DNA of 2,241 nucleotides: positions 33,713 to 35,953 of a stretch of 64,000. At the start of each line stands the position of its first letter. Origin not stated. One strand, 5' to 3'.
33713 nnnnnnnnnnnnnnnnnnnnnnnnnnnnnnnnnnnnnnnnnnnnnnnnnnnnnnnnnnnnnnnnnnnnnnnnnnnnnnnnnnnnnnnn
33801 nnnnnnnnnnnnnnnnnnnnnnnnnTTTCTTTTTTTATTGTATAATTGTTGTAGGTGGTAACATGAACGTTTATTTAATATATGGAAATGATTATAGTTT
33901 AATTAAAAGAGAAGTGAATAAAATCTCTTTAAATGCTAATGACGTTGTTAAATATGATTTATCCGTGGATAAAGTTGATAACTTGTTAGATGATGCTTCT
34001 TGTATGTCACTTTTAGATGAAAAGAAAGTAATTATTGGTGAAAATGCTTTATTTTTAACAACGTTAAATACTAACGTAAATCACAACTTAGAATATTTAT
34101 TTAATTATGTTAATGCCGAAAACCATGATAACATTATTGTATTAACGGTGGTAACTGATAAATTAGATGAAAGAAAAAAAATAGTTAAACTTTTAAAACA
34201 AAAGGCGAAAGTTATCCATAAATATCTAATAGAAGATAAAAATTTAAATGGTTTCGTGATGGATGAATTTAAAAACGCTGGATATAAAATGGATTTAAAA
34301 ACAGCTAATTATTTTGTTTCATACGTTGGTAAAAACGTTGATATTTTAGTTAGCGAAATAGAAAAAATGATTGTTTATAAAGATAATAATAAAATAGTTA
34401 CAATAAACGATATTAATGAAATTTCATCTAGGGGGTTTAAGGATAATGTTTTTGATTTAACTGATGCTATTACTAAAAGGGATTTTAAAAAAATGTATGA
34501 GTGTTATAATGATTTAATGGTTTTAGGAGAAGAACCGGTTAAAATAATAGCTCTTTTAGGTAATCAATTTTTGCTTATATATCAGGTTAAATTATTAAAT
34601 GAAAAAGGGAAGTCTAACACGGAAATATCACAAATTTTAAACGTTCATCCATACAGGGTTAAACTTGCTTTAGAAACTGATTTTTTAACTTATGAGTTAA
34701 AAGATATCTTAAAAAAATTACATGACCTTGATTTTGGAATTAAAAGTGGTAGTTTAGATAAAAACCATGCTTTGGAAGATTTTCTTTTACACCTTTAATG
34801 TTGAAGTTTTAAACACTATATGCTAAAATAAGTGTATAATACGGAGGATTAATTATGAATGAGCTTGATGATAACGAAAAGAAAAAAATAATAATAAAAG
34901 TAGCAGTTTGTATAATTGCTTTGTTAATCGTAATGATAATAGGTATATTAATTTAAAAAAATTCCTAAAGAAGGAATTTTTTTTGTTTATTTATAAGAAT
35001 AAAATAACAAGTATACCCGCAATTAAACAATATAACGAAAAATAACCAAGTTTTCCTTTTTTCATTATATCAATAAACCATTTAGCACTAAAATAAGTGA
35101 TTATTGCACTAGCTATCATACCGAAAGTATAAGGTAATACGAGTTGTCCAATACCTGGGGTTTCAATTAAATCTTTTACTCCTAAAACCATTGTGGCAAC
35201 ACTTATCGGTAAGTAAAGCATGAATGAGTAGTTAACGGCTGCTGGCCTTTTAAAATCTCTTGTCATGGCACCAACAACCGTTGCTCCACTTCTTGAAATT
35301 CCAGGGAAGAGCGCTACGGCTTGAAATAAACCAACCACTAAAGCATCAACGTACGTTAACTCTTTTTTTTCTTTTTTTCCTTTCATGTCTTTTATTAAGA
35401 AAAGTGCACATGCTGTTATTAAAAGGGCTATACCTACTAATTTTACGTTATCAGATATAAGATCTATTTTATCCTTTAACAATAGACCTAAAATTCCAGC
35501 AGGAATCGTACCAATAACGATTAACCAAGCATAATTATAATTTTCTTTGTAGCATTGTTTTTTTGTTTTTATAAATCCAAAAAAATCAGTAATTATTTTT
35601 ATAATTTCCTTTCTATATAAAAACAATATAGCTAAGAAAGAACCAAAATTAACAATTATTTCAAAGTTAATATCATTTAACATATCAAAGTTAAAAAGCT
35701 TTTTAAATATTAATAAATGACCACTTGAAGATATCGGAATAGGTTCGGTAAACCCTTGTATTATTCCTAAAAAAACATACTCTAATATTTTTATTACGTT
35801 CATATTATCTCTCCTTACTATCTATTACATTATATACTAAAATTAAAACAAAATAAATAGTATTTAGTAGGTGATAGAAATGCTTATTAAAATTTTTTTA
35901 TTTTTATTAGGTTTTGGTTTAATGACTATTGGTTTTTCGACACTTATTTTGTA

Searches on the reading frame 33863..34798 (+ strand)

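Call 61: search_protein_families(library=pfam, proteins=[window:33863-34798:+], max_evalue=0.000001)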
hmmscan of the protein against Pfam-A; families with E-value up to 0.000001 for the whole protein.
window:33863-34798:+ (311 aa): 2 families
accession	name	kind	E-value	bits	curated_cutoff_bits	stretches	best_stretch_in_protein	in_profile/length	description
PF21694.2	DNA_pol3_delta_C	-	2.5e-35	121.5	27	1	194-310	2-120/121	DNA polymerase III delta subunit, C-terminal domain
PF06144.19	DNA_pol3_delta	-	6.1e-16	59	21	1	4-119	1-122/124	DNA polymerase III, delta subunit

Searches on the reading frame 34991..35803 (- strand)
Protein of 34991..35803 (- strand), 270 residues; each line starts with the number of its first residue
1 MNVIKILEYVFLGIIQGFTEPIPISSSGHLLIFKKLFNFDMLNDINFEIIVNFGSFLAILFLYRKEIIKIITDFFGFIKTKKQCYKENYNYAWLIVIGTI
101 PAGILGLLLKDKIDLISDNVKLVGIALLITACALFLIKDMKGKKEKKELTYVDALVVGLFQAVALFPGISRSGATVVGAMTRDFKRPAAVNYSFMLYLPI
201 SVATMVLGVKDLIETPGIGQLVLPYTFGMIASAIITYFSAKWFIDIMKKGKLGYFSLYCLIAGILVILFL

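Call 61: search_protein_families(library=pfam, proteins=[window:34991-35803:-], max_evalue=0.000001)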
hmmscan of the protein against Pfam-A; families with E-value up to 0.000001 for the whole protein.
window:34991-35803:- (270 aa): 1 family
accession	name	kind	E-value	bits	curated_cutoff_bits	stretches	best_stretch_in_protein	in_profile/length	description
PF02673.24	BacA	-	8.7e-75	252.2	33.4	1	10-265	2-257/257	Bacitracin resistance protein BacA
